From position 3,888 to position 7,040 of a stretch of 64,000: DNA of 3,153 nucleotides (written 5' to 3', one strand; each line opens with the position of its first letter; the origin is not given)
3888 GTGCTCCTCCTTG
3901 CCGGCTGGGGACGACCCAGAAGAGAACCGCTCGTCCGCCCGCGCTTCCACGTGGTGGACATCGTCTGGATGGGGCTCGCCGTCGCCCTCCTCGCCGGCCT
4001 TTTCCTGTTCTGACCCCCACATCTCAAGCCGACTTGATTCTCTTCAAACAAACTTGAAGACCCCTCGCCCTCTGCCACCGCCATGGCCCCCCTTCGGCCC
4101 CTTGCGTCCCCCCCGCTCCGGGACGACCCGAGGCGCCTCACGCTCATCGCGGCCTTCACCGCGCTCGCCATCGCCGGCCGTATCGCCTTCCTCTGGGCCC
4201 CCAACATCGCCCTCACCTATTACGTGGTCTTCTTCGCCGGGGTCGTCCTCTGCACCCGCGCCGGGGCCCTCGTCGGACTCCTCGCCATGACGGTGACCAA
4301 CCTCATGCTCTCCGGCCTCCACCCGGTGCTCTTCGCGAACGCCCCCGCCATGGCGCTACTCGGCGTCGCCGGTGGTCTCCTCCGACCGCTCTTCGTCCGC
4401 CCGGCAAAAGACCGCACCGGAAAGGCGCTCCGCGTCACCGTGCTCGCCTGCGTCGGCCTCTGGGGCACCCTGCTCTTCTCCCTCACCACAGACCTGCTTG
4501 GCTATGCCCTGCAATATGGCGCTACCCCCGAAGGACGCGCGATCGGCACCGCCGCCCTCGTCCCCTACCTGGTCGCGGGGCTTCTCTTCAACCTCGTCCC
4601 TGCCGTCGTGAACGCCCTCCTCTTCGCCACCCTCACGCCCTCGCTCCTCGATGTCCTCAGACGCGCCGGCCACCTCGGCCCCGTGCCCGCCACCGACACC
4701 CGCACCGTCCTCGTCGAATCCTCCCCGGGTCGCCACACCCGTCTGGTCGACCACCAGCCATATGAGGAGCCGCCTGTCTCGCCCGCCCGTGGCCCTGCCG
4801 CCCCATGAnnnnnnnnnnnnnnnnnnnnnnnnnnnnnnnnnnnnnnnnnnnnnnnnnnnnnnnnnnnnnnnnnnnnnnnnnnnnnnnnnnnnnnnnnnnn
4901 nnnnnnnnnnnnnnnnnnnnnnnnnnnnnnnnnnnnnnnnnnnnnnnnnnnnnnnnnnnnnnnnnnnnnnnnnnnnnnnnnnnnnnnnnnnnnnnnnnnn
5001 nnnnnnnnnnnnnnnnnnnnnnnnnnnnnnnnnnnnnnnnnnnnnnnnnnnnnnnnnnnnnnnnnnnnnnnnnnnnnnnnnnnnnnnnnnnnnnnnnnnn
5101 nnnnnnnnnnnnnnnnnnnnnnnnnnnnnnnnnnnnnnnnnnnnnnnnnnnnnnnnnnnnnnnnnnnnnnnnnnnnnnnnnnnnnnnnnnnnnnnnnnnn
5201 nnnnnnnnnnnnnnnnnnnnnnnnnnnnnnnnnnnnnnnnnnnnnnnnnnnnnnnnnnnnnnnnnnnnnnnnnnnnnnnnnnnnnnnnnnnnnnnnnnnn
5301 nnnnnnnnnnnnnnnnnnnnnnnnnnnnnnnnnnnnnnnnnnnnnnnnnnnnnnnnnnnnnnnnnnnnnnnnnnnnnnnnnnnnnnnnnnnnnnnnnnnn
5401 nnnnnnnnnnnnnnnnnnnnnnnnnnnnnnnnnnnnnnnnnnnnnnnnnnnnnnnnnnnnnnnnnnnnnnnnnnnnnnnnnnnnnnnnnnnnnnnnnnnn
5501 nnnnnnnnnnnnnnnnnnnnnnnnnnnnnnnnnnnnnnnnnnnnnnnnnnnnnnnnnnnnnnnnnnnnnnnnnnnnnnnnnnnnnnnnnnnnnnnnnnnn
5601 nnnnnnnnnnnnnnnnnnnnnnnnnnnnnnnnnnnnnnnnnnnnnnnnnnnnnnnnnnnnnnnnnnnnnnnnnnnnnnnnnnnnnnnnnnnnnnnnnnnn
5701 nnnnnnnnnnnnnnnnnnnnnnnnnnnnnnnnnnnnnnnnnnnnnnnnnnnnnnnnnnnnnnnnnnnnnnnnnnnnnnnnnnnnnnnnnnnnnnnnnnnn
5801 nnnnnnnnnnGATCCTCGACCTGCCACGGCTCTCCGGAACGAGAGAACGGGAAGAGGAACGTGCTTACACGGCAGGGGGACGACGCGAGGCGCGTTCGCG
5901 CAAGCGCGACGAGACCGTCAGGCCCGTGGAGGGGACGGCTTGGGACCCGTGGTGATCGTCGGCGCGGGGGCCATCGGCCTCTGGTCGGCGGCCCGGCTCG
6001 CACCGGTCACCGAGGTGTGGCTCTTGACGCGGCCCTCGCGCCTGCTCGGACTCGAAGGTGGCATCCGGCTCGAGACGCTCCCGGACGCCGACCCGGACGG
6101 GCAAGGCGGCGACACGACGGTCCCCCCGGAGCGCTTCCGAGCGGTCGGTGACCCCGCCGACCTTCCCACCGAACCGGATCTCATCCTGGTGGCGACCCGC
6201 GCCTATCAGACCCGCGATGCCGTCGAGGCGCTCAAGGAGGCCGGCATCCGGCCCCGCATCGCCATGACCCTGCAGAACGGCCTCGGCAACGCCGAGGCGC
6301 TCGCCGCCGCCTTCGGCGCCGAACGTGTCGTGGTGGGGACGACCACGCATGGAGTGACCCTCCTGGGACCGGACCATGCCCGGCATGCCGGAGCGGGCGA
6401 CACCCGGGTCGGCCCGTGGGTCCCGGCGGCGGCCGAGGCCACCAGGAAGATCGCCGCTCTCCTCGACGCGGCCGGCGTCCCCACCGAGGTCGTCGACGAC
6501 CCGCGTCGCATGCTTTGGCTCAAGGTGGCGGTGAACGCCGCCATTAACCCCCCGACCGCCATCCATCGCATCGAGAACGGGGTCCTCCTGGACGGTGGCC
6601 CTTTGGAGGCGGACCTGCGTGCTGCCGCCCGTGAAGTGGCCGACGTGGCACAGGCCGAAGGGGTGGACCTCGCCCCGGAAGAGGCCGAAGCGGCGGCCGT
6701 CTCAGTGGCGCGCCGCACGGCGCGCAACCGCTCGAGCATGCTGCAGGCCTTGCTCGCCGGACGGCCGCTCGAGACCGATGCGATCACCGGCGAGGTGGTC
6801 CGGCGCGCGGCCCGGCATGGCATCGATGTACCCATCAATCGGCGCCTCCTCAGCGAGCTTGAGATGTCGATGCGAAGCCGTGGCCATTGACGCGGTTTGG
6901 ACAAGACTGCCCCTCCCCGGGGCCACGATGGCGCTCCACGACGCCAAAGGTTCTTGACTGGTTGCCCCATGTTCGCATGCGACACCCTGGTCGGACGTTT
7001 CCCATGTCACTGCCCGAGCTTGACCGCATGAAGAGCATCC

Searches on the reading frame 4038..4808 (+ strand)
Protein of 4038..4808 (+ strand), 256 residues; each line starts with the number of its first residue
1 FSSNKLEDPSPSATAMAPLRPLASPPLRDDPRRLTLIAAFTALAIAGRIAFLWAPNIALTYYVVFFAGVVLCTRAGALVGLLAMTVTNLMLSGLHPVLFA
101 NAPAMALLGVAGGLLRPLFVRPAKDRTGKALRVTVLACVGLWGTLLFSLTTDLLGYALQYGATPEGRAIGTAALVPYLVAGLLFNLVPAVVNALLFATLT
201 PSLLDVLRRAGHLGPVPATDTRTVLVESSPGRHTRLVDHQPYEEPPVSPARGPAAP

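Call 39: search_protein_families(library=pfam, proteins=[window:4038-4808:+], max_evalue=0.001)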
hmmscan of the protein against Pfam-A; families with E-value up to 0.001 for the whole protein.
window:4038-4808:+ (256 aa): 2 families
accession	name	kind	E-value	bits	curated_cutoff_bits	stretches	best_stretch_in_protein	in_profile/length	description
PF12822.12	ECF_trnsprt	-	2.1e-06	28.3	30.7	1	32-199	1-168/169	ECF transporter, substrate-specific component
PF20221.3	DUF6580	-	1.5e-05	25.7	27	1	32-191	5-147/162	Family of unknown function (DUF6580)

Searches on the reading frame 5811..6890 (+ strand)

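Call 39: search_protein_families(library=pfam, proteins=[window:5811-6890:+], max_evalue=0.001)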
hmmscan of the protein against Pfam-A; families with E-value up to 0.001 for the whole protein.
window:5811-6890:+ (359 aa): 2 families
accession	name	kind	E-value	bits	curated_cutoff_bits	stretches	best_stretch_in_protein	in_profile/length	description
PF08546.17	ApbA_C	-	4.8e-32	111.4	22.7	1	232-350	3-121/125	Ketopantoate reductase PanE/ApbA C terminal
PF02558.23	ApbA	-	1.6e-25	89.9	22.2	1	47-203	1-148/150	Ketopantoate reductase PanE/ApbA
